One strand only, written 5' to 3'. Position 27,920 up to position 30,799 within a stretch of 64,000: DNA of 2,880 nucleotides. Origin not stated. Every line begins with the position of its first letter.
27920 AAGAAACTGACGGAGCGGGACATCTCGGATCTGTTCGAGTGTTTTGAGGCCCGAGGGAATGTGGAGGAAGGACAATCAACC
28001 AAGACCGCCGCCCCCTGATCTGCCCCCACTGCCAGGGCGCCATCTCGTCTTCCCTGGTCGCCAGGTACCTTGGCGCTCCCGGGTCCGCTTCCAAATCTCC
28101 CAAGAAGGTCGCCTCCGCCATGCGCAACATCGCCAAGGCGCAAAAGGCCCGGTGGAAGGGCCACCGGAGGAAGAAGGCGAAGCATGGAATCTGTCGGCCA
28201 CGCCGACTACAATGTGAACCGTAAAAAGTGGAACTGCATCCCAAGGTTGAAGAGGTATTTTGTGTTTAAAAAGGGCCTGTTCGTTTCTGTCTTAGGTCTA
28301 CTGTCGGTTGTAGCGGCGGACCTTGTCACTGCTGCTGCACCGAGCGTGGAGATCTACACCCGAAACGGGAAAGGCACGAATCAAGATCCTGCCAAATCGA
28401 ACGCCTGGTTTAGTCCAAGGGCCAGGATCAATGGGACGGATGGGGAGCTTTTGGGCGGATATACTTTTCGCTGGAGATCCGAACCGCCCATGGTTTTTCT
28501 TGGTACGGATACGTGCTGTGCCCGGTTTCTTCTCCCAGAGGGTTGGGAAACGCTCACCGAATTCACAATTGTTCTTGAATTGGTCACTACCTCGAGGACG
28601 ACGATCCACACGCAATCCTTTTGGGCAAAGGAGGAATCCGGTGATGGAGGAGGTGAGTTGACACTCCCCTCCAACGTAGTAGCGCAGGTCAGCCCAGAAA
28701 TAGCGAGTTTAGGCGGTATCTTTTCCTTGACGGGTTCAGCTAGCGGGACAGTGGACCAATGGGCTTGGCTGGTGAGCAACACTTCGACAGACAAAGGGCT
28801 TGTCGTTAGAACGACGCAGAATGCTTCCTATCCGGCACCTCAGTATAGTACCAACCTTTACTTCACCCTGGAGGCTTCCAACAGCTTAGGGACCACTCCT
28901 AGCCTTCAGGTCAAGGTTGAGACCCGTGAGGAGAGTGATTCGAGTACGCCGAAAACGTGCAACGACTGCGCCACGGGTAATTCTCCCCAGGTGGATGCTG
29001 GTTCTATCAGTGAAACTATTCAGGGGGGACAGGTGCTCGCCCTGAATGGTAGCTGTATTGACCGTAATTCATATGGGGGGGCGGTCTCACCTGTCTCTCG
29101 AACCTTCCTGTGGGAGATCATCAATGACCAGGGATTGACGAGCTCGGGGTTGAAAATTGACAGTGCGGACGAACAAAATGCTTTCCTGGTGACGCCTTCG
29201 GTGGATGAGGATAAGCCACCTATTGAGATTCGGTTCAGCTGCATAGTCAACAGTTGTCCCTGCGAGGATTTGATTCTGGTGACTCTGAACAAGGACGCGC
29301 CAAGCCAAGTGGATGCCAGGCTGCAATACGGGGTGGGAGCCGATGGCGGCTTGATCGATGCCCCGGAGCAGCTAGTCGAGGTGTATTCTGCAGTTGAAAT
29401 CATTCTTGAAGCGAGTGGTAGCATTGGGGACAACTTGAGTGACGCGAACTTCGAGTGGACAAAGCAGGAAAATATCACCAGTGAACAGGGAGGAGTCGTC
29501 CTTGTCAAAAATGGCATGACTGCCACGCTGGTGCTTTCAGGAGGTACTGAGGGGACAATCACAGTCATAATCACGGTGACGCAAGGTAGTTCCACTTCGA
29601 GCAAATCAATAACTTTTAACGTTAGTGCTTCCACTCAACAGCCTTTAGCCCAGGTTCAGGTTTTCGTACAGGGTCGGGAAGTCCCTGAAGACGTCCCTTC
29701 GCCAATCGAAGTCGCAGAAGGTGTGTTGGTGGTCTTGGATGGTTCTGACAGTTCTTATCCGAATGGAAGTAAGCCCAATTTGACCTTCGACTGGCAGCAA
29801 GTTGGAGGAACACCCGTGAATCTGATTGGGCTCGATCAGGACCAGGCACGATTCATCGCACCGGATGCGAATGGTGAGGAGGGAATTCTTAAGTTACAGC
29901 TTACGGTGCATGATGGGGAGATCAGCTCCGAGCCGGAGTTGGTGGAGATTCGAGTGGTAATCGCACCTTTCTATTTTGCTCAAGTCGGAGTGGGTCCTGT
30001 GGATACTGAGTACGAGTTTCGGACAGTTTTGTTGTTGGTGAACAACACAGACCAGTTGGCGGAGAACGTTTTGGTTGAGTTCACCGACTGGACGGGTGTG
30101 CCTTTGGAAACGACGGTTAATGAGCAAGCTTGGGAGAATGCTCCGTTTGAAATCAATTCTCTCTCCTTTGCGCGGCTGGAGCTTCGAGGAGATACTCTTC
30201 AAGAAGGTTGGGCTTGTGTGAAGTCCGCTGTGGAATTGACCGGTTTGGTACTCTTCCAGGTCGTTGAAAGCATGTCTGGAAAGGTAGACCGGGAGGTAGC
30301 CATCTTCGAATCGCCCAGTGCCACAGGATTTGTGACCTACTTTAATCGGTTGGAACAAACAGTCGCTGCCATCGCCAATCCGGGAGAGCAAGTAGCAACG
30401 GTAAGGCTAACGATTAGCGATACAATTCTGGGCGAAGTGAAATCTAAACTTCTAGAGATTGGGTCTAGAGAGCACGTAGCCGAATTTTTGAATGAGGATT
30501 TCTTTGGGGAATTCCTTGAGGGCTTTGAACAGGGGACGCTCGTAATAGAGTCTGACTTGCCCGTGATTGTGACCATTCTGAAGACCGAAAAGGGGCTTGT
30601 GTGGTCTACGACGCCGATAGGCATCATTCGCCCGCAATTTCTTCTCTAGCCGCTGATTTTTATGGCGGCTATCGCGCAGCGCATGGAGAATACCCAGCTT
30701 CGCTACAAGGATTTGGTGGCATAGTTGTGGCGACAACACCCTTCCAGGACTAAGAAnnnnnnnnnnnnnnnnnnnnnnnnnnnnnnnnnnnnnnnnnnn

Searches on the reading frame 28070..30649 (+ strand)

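Call 6: search_protein_families(library=pfam, proteins=[window:28070-30649:+], max_evalue=0.01)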
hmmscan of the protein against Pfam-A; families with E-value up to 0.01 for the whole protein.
window:28070-30649:+ (859 aa): 0 families

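Call 42: search_protein_families(library=ncbifam, proteins=[window:28070-30649:+], max_evalue=0.01)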
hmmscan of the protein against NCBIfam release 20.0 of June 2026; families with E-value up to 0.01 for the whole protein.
window:28070-30649:+ (859 aa): 2 families
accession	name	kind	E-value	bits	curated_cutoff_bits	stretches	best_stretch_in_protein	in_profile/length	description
NF038112.1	myxo_dep_M36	subfamily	8.4e-26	89.5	1500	2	230-629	1320-1563/1604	myxosortase-dependent M36 family metallopeptidase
NF038111.1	rhom_dep_M36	equivalog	2.4e-06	25.2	1700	1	548-623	1198-1270/1315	rhombosortase-dependent M36 family metallopeptidase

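Call 44: search_protein_families(library=padloc, proteins=[window:28070-30649:+], max_evalue=0.001)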
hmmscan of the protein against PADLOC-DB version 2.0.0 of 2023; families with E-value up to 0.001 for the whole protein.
window:28070-30649:+ (859 aa): 0 families

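Call 45: search_protein_families(library=phrogs, proteins=[window:28070-30649:+], max_evalue=0.001)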
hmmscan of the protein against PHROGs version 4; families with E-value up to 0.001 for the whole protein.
window:28070-30649:+ (859 aa): 0 families
